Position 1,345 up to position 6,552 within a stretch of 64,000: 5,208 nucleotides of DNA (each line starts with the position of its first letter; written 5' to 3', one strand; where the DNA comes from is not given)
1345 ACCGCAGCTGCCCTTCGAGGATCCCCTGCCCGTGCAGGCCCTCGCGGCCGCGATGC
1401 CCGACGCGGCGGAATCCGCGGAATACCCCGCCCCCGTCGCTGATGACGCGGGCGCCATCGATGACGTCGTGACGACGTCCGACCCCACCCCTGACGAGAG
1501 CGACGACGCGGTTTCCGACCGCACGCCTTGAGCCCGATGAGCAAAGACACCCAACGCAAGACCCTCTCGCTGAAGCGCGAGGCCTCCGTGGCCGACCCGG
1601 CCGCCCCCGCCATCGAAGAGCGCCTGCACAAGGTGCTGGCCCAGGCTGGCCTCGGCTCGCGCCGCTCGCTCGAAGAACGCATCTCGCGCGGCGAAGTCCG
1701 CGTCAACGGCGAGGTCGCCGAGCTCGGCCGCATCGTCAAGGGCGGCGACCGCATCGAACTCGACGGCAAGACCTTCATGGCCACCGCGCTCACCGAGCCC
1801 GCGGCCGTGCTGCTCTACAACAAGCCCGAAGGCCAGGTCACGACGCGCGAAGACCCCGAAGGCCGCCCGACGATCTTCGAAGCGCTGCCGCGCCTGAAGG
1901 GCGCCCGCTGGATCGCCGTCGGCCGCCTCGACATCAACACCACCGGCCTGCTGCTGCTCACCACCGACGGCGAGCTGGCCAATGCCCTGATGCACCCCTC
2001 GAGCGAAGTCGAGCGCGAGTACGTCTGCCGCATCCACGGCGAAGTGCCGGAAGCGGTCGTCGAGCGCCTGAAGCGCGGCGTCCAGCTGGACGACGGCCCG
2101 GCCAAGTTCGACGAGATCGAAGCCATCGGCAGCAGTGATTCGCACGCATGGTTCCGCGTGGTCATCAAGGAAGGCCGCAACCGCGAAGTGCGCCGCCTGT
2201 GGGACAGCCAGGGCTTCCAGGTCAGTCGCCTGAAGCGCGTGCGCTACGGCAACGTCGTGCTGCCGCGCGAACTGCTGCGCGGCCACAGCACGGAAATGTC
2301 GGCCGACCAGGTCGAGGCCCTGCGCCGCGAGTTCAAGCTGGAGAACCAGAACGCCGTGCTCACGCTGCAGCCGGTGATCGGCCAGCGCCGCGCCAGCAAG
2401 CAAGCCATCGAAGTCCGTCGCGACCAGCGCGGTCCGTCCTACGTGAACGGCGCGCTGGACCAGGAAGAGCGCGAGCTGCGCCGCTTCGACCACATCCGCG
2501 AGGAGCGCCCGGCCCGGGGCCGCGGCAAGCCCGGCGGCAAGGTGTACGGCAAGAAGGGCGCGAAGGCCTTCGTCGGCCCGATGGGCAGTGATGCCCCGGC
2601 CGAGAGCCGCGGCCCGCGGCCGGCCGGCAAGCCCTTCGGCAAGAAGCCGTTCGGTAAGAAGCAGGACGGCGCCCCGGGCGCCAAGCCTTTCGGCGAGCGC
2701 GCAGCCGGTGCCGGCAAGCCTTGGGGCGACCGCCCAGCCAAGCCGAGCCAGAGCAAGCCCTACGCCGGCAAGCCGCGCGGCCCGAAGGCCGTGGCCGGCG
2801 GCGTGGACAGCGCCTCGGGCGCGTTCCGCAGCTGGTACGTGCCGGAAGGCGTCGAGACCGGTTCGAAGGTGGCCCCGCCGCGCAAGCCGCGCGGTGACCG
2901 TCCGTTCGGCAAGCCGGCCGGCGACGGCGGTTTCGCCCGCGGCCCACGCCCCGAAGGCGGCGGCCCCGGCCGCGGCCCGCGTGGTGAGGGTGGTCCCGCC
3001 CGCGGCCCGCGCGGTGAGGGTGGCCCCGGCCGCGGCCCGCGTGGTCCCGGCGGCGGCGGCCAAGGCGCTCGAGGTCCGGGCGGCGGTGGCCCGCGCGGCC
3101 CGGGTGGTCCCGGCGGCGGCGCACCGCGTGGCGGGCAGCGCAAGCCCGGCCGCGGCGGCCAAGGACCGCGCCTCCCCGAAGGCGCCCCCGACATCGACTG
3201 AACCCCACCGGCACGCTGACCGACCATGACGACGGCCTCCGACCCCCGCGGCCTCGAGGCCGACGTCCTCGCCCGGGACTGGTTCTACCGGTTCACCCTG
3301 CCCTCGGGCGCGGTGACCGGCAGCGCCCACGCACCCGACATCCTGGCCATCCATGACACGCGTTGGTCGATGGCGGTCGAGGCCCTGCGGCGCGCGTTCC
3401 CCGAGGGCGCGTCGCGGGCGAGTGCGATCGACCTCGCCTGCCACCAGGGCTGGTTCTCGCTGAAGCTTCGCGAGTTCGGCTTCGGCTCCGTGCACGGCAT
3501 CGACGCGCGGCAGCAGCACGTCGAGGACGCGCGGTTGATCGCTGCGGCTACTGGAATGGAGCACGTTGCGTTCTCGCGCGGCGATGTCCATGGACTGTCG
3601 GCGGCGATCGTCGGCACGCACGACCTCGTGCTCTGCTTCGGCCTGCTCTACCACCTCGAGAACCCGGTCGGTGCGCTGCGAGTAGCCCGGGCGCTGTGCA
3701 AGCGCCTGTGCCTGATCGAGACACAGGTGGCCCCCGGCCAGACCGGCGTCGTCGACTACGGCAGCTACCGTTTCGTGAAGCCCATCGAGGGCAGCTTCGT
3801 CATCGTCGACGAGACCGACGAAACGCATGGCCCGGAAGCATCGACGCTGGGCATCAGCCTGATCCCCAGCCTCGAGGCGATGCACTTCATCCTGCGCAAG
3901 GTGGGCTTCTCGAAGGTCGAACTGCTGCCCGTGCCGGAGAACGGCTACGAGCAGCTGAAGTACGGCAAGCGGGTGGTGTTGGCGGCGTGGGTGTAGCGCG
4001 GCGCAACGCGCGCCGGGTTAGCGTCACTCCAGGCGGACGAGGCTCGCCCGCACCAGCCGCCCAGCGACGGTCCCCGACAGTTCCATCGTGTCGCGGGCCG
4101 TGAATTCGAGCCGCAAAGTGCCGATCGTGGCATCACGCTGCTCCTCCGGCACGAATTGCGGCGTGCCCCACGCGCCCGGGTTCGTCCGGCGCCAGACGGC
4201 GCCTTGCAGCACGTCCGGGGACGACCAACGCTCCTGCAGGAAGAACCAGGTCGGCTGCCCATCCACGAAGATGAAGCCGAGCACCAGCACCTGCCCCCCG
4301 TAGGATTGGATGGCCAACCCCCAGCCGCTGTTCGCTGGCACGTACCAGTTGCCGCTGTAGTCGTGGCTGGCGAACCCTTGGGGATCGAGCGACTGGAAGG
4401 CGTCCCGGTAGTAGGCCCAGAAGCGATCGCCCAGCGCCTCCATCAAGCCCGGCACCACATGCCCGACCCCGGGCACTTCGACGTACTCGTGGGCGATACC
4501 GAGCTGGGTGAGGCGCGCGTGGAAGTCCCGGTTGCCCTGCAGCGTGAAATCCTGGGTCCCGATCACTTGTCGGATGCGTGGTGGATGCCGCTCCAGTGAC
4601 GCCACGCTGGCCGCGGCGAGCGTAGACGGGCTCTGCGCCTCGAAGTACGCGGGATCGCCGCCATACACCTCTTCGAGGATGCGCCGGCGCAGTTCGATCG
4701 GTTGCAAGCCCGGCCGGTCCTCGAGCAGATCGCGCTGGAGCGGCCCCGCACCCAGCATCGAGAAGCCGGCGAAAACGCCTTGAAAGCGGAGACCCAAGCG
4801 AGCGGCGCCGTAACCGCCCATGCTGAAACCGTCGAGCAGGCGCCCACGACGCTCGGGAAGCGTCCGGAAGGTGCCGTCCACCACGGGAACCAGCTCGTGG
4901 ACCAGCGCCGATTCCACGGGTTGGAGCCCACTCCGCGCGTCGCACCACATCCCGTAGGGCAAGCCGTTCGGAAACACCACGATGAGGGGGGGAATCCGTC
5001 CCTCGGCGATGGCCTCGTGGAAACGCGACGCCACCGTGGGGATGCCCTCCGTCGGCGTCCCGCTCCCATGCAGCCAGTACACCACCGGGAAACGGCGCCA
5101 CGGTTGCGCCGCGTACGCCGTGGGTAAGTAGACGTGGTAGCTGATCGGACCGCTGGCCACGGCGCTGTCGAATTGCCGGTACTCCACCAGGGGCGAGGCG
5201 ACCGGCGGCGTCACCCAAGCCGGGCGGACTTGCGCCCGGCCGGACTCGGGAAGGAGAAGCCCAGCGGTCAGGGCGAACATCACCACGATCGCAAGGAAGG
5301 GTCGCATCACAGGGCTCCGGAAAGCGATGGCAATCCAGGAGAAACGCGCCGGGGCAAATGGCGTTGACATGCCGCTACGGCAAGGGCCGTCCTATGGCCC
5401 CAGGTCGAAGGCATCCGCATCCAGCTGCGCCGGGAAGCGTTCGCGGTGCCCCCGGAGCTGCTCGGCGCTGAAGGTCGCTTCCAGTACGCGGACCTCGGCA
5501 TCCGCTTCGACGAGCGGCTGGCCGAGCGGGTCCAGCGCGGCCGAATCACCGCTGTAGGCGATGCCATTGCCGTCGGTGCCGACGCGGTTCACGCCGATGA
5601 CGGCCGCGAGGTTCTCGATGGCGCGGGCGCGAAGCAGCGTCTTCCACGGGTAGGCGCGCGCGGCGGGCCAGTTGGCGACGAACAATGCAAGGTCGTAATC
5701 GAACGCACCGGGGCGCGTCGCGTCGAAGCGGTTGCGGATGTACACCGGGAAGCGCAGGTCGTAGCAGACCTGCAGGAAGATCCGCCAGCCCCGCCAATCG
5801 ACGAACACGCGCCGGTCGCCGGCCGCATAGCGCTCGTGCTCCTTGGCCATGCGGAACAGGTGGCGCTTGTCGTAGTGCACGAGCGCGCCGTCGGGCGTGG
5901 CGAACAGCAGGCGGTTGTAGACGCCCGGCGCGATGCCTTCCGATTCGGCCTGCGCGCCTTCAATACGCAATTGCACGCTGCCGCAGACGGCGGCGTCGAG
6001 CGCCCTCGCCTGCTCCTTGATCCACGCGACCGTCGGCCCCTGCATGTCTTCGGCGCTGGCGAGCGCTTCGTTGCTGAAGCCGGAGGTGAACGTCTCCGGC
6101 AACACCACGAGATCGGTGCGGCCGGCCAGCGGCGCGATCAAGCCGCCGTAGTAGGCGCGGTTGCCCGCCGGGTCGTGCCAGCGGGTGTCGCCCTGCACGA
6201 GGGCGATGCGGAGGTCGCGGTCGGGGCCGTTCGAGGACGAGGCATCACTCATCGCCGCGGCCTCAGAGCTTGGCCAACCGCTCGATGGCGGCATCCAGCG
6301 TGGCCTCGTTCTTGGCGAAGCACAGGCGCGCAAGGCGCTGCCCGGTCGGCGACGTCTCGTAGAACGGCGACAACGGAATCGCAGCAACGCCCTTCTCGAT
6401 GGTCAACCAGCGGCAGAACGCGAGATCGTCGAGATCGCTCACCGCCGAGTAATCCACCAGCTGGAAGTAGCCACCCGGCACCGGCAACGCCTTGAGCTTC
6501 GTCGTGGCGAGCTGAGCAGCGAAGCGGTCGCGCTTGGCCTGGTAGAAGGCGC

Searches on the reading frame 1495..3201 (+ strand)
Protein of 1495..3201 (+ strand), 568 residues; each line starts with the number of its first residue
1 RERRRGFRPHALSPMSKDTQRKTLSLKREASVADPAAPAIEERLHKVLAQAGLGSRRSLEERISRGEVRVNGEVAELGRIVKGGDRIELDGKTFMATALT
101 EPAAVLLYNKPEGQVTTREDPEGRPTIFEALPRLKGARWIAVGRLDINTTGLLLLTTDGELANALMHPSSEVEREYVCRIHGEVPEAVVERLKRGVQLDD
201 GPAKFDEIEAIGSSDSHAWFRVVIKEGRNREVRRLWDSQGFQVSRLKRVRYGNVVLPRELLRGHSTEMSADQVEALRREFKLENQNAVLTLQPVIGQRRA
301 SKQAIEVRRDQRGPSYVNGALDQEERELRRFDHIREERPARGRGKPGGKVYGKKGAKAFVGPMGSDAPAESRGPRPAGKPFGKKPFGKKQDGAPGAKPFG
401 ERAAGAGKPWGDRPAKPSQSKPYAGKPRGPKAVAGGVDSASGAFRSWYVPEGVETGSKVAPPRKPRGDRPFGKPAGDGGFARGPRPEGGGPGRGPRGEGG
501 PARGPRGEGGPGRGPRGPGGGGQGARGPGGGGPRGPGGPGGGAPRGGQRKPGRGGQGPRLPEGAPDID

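Call 16: search_protein_families(library=pfam, proteins=[window:1495-3201:+], max_evalue=0.001)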
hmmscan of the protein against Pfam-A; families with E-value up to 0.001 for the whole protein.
window:1495-3201:+ (568 aa): 2 families
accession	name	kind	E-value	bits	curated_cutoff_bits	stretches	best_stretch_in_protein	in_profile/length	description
PF00849.27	PseudoU_synth_2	-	2.6e-20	73.6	26.8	1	105-235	2-149/152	RNA pseudouridylate synthase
PF01479.30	S4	-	1.3e-10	41.3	22.8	1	42-87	1-48/48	S4 domain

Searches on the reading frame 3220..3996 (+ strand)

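Call 16: search_protein_families(library=pfam, proteins=[window:3220-3996:+], max_evalue=0.001)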
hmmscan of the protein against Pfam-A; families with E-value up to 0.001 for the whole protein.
window:3220-3996:+ (258 aa): 6 families
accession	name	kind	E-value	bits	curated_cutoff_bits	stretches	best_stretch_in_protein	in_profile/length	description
PF13847.12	Methyltransf_31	-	1.1e-10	41.9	27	1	68-161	6-102/145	Methyltransferase domain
PF13489.12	Methyltransf_23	-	3.7e-09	37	27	1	54-171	11-121/164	Methyltransferase domain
PF13649.12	Methyltransf_25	-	4e-09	37.5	27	1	70-160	2-93/97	Methyltransferase domain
PF08241.18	Methyltransf_11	-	3e-07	31.4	21.2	1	71-161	2-88/95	Methyltransferase domain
PF08242.18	Methyltransf_12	-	1.2e-06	29.6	30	1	71-161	2-93/98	Methyltransferase domain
PF08003.17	Methyltransf_9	-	6.8e-06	25.7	23.8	1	69-183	119-234/315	Protein of unknown function (DUF1698)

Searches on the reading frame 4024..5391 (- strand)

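Call 16: search_protein_families(library=pfam, proteins=[window:4024-5391:-], max_evalue=0.001)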
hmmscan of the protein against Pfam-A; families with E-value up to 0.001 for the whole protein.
window:4024-5391:- (455 aa): 1 family
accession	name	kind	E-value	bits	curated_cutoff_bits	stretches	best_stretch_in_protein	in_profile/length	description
PF00756.26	Esterase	-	7.4e-17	62.4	22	1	81-330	6-242/251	Putative esterase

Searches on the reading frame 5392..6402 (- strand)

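Call 16: search_protein_families(library=pfam, proteins=[window:5392-6402:-], max_evalue=0.001)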
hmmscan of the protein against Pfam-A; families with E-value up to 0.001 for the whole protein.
window:5392-6402:- (336 aa): 1 family
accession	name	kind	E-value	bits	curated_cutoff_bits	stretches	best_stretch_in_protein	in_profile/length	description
PF00795.27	CN_hydrolase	-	9.8e-28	97.6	23.2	1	65-317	1-252/256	Carbon-nitrogen hydrolase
